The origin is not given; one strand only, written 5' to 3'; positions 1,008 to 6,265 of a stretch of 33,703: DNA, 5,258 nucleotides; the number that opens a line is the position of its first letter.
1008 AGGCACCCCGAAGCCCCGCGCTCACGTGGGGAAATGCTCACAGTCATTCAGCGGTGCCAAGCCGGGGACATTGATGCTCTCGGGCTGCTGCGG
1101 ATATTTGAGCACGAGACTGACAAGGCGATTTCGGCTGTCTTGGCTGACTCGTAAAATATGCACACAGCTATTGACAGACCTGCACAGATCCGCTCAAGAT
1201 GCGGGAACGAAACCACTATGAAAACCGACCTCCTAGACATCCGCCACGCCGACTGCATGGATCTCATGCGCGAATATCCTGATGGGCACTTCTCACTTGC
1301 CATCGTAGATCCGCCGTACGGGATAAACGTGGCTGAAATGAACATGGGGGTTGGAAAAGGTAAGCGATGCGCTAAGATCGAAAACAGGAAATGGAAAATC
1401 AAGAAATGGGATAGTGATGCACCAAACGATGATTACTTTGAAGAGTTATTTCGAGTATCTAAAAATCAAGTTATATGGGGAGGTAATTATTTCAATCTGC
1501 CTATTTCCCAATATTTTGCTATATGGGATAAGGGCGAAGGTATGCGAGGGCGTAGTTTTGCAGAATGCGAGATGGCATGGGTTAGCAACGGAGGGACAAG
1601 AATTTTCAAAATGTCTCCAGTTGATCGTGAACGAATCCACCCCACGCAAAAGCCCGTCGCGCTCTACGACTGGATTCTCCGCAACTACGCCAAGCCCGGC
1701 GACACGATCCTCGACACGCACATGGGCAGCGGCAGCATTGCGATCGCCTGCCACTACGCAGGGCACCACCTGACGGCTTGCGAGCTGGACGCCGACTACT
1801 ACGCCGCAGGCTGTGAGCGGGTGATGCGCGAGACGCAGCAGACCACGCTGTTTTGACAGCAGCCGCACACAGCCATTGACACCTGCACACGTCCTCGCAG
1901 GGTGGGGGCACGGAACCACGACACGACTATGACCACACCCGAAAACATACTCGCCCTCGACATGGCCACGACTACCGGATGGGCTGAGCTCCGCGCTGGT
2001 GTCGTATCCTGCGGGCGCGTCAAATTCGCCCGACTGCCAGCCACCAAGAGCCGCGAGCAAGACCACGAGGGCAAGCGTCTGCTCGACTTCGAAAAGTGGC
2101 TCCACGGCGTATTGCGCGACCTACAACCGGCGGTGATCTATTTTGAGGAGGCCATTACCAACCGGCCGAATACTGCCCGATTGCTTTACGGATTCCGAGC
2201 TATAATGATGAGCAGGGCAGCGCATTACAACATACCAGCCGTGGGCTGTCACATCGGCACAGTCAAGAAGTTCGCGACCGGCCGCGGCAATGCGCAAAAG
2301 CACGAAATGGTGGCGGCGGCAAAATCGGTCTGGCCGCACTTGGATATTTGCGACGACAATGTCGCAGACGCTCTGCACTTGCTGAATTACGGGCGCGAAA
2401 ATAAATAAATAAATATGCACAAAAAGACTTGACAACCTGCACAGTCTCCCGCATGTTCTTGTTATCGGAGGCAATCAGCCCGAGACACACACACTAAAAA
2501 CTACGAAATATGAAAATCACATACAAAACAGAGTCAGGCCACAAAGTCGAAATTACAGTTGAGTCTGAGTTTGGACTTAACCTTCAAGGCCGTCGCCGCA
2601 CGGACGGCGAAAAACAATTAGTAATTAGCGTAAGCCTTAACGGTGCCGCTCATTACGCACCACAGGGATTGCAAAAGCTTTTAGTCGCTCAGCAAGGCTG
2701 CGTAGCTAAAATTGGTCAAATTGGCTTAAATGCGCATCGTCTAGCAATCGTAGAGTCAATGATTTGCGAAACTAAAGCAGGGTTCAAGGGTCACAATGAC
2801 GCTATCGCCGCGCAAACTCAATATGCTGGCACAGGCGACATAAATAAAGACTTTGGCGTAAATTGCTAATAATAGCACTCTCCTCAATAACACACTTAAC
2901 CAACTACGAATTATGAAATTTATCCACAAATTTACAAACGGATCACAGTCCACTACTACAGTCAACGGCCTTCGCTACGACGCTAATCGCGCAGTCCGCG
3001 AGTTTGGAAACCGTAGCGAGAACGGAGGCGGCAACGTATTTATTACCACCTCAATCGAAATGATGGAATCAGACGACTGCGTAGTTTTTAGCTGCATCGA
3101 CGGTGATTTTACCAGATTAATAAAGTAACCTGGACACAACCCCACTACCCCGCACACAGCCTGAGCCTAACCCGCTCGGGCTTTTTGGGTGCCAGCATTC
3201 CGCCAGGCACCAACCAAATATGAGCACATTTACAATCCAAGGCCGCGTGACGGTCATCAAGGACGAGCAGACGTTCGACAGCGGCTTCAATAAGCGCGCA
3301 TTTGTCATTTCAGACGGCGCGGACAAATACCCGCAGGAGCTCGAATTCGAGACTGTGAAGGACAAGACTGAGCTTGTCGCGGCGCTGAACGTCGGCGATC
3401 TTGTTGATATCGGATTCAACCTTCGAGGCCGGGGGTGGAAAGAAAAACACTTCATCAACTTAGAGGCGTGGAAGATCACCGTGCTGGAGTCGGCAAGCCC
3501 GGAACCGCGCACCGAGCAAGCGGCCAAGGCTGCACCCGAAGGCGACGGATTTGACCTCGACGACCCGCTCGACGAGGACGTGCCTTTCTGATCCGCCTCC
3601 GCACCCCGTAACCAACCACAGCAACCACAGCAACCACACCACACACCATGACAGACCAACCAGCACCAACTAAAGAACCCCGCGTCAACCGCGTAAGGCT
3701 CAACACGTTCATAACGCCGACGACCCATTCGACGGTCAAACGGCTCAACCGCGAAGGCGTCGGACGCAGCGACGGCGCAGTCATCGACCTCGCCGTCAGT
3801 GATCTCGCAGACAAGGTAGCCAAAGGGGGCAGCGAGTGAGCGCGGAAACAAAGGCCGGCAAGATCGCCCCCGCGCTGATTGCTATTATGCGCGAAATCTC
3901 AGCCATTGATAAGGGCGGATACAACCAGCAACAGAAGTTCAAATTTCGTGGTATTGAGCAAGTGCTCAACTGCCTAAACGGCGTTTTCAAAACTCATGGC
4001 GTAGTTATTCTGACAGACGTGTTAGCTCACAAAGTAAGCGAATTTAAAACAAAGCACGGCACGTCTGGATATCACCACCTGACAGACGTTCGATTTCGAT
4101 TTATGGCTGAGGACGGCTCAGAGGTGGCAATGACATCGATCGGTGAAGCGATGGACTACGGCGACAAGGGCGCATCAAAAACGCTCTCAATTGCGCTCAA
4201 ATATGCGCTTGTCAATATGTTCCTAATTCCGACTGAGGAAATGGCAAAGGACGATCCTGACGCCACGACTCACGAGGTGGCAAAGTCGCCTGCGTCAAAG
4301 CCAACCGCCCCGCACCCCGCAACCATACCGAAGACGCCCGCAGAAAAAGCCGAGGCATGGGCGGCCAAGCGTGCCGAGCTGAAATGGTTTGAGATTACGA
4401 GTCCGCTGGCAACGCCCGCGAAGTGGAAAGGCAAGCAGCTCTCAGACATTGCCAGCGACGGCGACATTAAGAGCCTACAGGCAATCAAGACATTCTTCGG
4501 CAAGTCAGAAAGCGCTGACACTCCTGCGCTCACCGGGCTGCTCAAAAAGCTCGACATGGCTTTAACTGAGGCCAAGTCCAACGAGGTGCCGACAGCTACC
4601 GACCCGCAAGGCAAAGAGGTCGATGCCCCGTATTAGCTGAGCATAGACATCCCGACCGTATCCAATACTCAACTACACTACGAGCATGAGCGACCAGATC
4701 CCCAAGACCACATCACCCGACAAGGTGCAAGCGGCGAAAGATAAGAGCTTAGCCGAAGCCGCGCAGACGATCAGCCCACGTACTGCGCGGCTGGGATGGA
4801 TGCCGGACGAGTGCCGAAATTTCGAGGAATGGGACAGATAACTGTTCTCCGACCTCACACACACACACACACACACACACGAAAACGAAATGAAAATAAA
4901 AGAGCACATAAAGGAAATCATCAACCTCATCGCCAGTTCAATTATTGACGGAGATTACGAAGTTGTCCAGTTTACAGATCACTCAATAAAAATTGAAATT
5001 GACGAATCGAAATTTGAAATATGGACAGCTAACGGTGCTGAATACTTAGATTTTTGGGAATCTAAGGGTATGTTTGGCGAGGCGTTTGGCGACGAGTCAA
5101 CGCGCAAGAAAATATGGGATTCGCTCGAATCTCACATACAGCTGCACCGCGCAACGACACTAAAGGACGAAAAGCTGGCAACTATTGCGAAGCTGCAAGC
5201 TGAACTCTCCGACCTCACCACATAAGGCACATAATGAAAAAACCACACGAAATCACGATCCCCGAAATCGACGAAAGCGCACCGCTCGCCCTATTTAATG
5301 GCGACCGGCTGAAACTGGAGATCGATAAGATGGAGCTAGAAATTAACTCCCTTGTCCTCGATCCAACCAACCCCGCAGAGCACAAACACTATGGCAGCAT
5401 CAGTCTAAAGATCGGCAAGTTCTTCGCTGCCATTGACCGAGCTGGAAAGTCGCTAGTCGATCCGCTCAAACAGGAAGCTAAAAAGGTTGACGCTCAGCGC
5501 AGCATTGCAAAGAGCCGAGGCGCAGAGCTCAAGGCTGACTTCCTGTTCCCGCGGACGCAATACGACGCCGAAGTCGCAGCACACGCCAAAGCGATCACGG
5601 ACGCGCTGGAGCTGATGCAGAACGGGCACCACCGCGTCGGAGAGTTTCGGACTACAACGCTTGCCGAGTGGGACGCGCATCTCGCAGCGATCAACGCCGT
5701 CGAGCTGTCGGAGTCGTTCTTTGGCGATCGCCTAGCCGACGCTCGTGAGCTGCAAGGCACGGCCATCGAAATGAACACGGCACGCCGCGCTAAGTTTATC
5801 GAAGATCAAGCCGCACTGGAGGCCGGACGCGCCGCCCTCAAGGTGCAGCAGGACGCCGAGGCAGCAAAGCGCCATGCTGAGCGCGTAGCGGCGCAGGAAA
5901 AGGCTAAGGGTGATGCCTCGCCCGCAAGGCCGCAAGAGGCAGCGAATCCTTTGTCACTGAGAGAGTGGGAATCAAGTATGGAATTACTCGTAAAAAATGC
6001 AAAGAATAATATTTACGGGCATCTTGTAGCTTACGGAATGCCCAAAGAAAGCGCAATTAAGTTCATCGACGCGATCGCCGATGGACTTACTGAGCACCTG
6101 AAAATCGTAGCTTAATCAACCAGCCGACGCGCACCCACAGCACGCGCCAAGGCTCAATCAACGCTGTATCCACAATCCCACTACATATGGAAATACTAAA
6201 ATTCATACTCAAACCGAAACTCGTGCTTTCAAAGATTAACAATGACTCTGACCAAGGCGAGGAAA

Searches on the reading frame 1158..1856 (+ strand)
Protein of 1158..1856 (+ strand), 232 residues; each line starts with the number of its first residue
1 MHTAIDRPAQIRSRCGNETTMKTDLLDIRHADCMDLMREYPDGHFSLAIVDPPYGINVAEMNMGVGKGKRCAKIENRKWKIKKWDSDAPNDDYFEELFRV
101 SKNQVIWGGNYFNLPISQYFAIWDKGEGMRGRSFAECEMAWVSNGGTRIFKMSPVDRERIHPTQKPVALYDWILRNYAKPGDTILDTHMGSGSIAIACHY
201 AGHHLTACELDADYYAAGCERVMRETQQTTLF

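Call 30: search_protein_families(library=pfam, proteins=[window:1158-1856:+], max_evalue=0.01)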
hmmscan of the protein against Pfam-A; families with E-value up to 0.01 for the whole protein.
window:1158-1856:+ (232 aa): 1 family
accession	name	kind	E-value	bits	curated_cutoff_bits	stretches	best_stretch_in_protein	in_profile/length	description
PF01555.25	N6_N4_Mtase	-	1.3e-15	58.4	26.7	1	153-216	150-217/221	DNA methylase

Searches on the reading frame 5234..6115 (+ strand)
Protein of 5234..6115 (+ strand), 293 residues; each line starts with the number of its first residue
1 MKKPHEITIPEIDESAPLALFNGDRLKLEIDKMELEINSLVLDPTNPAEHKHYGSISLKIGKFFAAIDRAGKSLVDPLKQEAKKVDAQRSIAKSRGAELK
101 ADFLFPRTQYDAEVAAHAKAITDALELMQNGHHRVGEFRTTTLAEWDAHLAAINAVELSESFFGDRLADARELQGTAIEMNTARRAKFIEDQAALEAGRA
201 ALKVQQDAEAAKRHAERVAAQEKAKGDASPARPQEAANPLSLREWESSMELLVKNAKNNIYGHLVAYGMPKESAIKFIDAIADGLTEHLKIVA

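Call 29: search_protein_families(library=phrogs, proteins=[window:5234-6115:+], max_evalue=0.001)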
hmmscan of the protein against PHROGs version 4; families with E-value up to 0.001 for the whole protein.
window:5234-6115:+ (293 aa): 2 families
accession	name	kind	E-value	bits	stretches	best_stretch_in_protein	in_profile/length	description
phrog_1376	-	unknown function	2e-20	74.3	1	6-237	6-235/362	-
phrog_17211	-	unknown function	6.1e-09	37.1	1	23-116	22-115/116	-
